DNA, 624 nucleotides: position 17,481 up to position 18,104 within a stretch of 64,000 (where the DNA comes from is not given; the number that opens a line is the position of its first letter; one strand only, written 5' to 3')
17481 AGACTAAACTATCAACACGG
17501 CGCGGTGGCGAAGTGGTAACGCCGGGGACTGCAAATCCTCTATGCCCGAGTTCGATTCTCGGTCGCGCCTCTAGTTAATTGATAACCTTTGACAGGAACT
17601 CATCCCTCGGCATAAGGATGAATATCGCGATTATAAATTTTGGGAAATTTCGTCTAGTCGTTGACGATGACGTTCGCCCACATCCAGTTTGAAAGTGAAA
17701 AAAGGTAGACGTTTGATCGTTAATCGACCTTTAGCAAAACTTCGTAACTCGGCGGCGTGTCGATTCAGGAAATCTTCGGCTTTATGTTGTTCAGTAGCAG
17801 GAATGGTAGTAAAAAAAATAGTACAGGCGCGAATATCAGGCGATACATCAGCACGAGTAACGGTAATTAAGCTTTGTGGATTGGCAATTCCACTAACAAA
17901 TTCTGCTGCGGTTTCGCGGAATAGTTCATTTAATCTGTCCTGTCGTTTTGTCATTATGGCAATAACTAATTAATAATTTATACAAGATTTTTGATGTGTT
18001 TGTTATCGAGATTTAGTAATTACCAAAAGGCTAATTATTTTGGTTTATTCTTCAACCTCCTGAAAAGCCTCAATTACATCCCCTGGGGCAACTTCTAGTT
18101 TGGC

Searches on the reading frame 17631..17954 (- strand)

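Call 7: search_protein_families(library=pfam, proteins=[window:17631-17954:-], max_evalue=0.01)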
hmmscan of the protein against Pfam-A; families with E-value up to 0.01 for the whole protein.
window:17631-17954:- (107 aa): 1 family
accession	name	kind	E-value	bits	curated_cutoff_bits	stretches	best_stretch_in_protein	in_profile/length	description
PF02033.23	RBFA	-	4.2e-15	56.4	34.7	1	4-103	1-104/105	Ribosome-binding factor A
